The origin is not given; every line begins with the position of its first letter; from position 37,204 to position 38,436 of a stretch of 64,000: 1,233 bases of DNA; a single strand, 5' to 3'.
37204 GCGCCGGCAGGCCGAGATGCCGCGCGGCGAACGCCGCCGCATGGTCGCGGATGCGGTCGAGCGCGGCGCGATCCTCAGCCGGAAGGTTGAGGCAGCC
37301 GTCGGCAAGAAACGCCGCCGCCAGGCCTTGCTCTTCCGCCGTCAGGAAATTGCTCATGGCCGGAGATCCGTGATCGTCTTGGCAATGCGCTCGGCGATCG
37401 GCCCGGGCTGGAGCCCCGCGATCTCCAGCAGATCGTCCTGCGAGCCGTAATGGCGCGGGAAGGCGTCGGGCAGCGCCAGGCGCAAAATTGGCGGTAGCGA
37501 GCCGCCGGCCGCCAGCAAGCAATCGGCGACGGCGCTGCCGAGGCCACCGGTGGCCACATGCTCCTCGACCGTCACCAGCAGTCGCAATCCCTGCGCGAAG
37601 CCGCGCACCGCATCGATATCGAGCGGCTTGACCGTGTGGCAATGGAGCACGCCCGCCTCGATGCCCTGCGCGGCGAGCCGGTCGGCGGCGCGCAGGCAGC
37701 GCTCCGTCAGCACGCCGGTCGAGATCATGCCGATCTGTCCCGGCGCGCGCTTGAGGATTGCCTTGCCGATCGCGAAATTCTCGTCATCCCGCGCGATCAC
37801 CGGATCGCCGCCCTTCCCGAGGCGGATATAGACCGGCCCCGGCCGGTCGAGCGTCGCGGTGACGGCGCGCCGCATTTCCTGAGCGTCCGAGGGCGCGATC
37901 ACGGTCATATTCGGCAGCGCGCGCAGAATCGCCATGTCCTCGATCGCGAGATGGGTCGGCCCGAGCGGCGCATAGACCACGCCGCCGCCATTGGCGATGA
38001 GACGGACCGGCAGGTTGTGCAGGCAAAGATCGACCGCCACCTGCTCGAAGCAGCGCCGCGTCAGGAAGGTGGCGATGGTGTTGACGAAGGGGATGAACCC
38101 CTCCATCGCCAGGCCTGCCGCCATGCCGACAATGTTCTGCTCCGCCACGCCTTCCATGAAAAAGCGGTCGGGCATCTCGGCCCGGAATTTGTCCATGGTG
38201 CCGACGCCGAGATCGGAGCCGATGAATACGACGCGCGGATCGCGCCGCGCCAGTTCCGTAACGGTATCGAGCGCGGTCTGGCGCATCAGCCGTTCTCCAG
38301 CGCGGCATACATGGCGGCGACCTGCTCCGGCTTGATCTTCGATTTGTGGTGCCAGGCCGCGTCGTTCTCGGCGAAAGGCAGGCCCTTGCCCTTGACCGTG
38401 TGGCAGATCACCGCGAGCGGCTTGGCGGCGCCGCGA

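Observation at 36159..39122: Tightly coupled cassette with no assignable chemistry: split transketolase, 2OG oxygenase and a 133-aa orphan inside a sugar operon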

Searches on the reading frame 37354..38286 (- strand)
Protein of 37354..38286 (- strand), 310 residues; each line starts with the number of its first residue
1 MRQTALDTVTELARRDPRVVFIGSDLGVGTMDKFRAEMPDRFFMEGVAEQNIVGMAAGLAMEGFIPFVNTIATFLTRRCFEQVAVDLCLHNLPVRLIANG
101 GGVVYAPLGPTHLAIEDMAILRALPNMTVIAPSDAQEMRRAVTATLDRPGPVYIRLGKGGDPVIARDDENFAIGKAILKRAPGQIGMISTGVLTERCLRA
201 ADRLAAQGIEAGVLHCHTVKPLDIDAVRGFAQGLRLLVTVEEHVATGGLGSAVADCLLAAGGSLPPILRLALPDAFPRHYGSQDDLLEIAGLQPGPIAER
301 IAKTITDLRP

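Call 7: search_protein_families(library=ncbifam, proteins=[window:37354-38286:-], max_evalue=0.01)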
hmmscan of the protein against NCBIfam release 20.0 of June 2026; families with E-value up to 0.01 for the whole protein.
window:37354-38286:- (310 aa): 10 families
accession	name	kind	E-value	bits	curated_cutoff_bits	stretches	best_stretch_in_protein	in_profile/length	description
NF004559.0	PRK05899.2-5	equivalog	1.2e-63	215.3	488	1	8-305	327-624/627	transketolase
TIGR00204.1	dxs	equivalog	3.2e-57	194.4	465.95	1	7-305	318-615/616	1-deoxy-D-xylulose-5-phosphate synthase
NF003933.0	PRK05444.2-2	equivalog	1.4e-36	126.2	395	1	5-304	299-604/606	1-deoxy-D-xylulose-5-phosphate synthase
NF008968.0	PRK12315.1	subfamily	5.2e-33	114.2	510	1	4-256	284-536/582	1-deoxy-D-xylulose-5-phosphate synthase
NF004556.0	PRK05899.2-2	equivalog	2.4e-29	102.1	575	1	16-305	345-638/639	transketolase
NF008854.0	PRK11892.1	equivalog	5.1e-15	55.1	454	1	5-258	148-416/464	pyruvate dehydrogenase complex E1 component subunit beta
NF006667.0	PRK09212.1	subfamily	8.8e-14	51.1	321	1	9-257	14-276/327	pyruvate dehydrogenase complex E1 component subunit beta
TIGR00232.1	tktlase_bact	equivalog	2e-13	49.6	682.25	1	37-220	393-578/654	transketolase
NF004558.0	PRK05899.2-4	equivalog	5.5e-12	44.9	788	1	31-206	382-559/651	transketolase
NF007201.0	PRK09622.1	equivalog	0.0076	15.2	590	0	184-252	269-337/405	2-oxoacid:ferredoxin oxidoreductase subunit alpha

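Call 8: search_protein_families(library=pfam, proteins=[window:37354-38286:-], max_evalue=0.01)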
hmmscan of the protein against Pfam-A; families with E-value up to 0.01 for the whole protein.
window:37354-38286:- (310 aa): 3 families
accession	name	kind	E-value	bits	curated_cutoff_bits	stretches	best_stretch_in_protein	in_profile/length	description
PF02779.29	Transket_pyr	-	1.4e-33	116.4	27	1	2-158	6-169/174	Transketolase, pyrimidine binding domain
PF02780.25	Transketolase_C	-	8.7e-24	84.2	25.9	1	174-294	1-121/124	Transketolase, C-terminal domain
PF17147.9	PFOR_II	-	0.00018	22.2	27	1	186-258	4-76/102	Pyruvate:ferredoxin oxidoreductase core domain II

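Call 30: search_solved_structures(query=window:37354-38286:-, max_evalue=1e-10, show_alignments=3)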
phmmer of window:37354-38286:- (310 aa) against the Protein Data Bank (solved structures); distinct sequences matched with E-value up to 1e-10: 21.
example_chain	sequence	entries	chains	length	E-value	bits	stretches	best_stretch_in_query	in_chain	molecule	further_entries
6yaj_AAA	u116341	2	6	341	1.2e-54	189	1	8-306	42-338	C-terminal chain of split transketolase from Carboxydothermus hydrogenoformans | C-terminal component of the split chain transketolase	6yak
8a29_A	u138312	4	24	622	9.9e-40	140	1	11-299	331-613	1-deoxy-D-xylulose-5-phosphate synthase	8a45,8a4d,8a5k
4kxu_A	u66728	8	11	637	7e-36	127.4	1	10-306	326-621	Transketolase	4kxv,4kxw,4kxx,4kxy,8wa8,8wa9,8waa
6ha3_A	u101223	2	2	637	7e-36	127.4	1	10-306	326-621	Transketolase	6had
2o1s_A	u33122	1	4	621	8e-36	127.2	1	8-295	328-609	1-deoxy-D-xylulose-5-phosphate synthase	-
6rjb_A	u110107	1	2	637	9e-36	127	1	10-306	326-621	Transketolase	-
3ooy_A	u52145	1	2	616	2e-35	125.9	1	10-301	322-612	Transketolase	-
3mos_A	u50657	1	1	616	2.5e-35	125.5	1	10-300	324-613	Transketolase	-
7bzx_B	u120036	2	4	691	4.2e-35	124.8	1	13-300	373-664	1-deoxy-D-xylulose-5-phosphate synthase, chloroplastic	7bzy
8a8y_A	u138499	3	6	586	8.6e-35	123.8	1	8-300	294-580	1-deoxy-D-xylulose-5-phosphate synthase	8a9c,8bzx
8ogh_A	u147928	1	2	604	1.6e-30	109.8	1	25-303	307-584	1-deoxy-D-xylulose-5-phosphate synthase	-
9hn8_A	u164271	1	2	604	1.6e-30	109.7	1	25-303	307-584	1-deoxy-D-xylulose-5-phosphate synthase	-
7a9h_AAA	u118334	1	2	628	1.7e-30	109.7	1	25-303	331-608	1-deoxy-D-xylulose-5-phosphate synthase,1-deoxy-D-xylulose-5-phosphate synthase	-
7a9g_AAA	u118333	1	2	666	2e-30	109.5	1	25-303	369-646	1-deoxy-D-xylulose-5-phosphate synthase,1-deoxy-D-xylulose-5-phosphate synthase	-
6xxg_AAA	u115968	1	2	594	4.9e-30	108.2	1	7-293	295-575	1-deoxy-D-xylulose-5-phosphate synthase,1-deoxy-D-xylulose-5-phosphate synthase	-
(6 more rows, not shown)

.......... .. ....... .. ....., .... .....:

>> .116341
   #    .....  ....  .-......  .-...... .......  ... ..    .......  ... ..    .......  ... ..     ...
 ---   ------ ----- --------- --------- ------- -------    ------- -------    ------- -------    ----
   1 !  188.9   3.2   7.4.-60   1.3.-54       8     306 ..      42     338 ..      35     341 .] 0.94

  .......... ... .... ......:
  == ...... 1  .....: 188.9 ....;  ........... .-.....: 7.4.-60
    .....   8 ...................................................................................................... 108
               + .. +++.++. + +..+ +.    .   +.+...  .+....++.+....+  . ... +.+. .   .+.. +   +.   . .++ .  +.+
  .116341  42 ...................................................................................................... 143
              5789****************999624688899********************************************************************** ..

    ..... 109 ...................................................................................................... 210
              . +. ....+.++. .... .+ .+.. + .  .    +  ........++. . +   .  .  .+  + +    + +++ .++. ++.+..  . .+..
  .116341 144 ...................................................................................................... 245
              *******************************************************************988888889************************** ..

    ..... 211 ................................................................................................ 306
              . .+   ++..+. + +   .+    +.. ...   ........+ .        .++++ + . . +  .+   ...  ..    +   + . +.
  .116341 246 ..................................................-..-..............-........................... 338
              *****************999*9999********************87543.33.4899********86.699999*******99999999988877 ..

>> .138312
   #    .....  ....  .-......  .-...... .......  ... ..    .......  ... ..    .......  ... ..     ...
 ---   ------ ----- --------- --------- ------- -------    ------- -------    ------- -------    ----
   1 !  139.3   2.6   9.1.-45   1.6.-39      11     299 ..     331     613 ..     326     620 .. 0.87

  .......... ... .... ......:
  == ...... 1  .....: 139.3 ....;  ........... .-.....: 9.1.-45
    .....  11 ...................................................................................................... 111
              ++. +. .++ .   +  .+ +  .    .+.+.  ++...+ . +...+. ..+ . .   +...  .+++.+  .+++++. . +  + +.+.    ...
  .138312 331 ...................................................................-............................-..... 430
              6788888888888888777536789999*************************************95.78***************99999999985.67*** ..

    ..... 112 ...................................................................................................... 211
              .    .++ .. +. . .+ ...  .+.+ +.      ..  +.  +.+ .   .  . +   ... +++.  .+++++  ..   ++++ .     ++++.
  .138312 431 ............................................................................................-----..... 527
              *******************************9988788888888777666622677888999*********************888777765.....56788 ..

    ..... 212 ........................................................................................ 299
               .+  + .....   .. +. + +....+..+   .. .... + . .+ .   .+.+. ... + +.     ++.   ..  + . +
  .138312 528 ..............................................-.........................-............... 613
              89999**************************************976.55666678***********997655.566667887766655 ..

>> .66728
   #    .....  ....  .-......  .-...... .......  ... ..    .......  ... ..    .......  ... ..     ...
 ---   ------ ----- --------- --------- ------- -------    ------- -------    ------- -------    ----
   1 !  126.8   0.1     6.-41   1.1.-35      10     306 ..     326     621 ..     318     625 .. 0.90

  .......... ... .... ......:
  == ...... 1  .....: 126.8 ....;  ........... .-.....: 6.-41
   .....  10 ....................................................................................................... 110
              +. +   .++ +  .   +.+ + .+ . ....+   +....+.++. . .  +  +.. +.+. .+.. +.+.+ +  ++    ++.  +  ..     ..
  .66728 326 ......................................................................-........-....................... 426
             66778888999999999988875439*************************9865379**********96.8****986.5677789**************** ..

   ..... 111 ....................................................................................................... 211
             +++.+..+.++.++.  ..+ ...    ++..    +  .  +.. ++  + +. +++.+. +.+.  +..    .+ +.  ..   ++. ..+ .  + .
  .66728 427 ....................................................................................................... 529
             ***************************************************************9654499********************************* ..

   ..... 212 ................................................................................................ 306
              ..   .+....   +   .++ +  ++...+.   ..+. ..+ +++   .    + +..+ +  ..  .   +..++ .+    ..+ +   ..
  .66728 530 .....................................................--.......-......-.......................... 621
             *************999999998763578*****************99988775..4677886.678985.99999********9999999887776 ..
